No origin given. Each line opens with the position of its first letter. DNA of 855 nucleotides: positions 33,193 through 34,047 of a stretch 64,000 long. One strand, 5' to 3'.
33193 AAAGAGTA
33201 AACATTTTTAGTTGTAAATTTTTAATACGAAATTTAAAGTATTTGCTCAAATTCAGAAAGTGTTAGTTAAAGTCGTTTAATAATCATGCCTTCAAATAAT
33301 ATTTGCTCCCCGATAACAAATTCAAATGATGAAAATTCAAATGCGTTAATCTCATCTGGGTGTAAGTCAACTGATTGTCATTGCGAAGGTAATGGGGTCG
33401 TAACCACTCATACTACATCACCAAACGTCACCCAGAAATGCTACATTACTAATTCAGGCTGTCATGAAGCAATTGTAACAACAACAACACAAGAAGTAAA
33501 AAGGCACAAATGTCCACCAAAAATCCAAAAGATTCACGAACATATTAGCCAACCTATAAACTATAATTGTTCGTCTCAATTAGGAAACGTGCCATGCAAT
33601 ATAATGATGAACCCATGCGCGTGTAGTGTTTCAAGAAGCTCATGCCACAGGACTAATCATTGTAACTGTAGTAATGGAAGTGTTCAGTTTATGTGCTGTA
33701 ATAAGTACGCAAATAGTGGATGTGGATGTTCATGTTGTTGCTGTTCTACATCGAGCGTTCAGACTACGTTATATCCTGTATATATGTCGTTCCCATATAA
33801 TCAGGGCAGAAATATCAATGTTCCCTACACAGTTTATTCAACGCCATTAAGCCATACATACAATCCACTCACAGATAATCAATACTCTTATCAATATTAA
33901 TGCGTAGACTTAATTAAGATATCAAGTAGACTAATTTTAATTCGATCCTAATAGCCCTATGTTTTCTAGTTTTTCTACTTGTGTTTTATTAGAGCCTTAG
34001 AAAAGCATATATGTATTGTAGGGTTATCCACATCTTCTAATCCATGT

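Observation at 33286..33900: Small, extremely Cys-rich protein with a CSCCCC cluster and a Tyr/Pro-rich tail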

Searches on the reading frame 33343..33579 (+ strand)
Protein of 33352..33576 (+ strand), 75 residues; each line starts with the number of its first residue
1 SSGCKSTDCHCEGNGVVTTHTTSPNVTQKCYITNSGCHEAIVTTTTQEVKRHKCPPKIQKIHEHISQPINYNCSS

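Call 58: search_protein_families(library=pfam, proteins=[window:33352-33576:+], max_evalue=10)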
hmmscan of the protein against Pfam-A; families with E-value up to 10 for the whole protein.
seq(75 aa): 1 family
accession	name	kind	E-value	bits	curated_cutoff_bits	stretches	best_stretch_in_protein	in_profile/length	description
PF18313.7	TLP1_add_C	-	0.065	13.6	26.1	1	26-57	10-39/83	Thiolase-like protein type 1 additional C-terminal domain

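Call 62: search_solved_structures(query=A3, max_evalue=10)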
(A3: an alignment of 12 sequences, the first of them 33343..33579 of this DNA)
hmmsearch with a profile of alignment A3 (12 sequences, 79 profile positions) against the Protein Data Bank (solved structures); distinct sequences matched with E-value up to 10: 1.
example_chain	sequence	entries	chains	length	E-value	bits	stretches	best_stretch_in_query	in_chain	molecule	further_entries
6grv_A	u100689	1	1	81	1.4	11.9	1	7-22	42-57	Metallothionein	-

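Call 70: predict_structure(alignment_id=A3)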
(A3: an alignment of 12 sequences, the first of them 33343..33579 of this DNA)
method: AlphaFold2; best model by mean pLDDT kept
length: 79 residues; sequences in the alignment: 12
mean_pLDDT: 47.6   pTM: 0.30
mean pLDDT of the five models: 47.6, 44.6, 44.5, 43.0, 34.6
residues with pLDDT >= 90: 0; 70-90: 0; 50-70: 34; < 50: 45
segments of 3 or more residues with pLDDT < 50: 1-12, 14-26, 50-54, 57-62, 75-79
pLDDT, mean of each block of 10 residues (from residue 1): 39 43 45 54 54 47 51 48
secondary structure, 60 per line:
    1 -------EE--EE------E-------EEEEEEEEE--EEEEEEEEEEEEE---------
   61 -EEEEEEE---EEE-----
elements in order: E28-36 E39-51 E62-68 E72-74

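Call 73: fold_search(model_id=the predicted structure, library=pdb)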
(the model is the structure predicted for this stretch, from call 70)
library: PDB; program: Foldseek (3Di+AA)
matches with E <= 10: 43; with E <= 0.001: 0
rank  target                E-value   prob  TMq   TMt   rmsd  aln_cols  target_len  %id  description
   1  2qux_H                2.3e+00  0.14  0.33  0.25   6.9        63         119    8  PP7 coat protein dimer in complex with RNA hairpin (released 2007-12-18)
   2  2r5x_B                2.4e+00  0.08  0.20  0.15   7.3        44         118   14  Crystal structure of uncharacterized conserved protein YugN from Geobacillus kaustophilus HTA426 (released 2007-09-11)
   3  2qux_M                3.0e+00  0.12  0.32  0.24   6.3        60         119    8  PP7 coat protein dimer in complex with RNA hairpin (released 2007-12-18)
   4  2pww                  3.3e+00  0.08  0.24  0.19   6.8        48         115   17  Crystal structure of ABC2387 from Bacillus clausii (released 2007-05-22)
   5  2r5x_A                3.5e+00  0.06  0.21  0.16   6.6        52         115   13  Crystal structure of uncharacterized conserved protein YugN from Geobacillus kaustophilus HTA426 (released 2007-09-11)
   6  8axl_A                3.7e+00  0.09  0.25  0.09   7.4        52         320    6  Outer membrane secretin pore of the type 3 secretion system of Shigella flexneri (released 2023-03-01)
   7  6yfe_AB               3.7e+00  0.08  0.29  0.20  14.4        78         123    5  Virus-like particle of Beihai levi-like virus 19 (released 2020-09-02)
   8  2qux_D                3.9e+00  0.10  0.33  0.24   6.7        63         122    8  PP7 coat protein dimer in complex with RNA hairpin (released 2007-12-18)
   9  4cs5_A                3.9e+00  0.06  0.24  0.11   5.5        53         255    6  Crystal Structure of PCNA from Litopenaeus vannamei (released 2014-04-23)
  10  7b2a                  4.2e+00  0.23  0.39  0.22   4.6        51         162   10  Complement inhibitor CirpA5 from Rhipicephalus appendiculatus (released 2021-12-08)
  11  2f20_A                4.2e+00  0.03  0.19  0.09  12.0        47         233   13  X-ray Crystal Structure of Protein BT_1218 from Bacteroides thetaiotaomicron. Northeast Structural Genomics Consortium (released 2005-11-22)
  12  2qux_K                4.7e+00  0.08  0.33  0.24   6.5        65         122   11  PP7 coat protein dimer in complex with RNA hairpin (released 2007-12-18)
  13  7av6                  5.2e+00  0.25  0.35  0.29   1.8        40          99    8  FAST in a domain-swapped dimer form (released 2021-06-09)
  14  2qux_B                5.2e+00  0.08  0.33  0.24   6.8        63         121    8  PP7 coat protein dimer in complex with RNA hairpin (released 2007-12-18)
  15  7uqm                  5.8e+00  0.20  0.38  0.24   4.9        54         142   17  Pathogenesis related 10-10 papaverine complex (released 2023-03-01)
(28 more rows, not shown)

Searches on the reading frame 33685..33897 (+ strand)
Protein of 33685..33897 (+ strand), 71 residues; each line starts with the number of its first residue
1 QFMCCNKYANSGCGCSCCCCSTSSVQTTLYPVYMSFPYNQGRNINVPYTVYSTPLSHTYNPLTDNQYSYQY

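Call 86: find_homologous_proteins(query=A5, max_evalue=10)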
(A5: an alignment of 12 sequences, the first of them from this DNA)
Query A5 (12 sequences): 370 candidates shared short words with the query, none scored E <= 10.

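Call 89: search_protein_families(library=pfam, proteins=[window:33685-33897:+], max_evalue=10)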
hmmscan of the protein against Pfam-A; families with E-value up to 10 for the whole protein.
seq(71 aa): 1 family
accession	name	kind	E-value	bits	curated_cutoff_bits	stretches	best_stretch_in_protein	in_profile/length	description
PF25275.1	Golvesin_C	-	0.0047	17.4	31.6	1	9-56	34-81/132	Golvesin C-terminal domain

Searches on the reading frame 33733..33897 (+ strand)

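Call 58: search_protein_families(library=pfam, proteins=[window:33733-33897:+], max_evalue=10)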
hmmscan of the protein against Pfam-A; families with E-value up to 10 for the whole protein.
seq(55 aa): 1 family
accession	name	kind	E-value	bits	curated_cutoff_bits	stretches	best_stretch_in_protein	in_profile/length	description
PF25275.1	Golvesin_C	-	0.012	16.1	31.6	1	10-41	51-82/132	Golvesin C-terminal domain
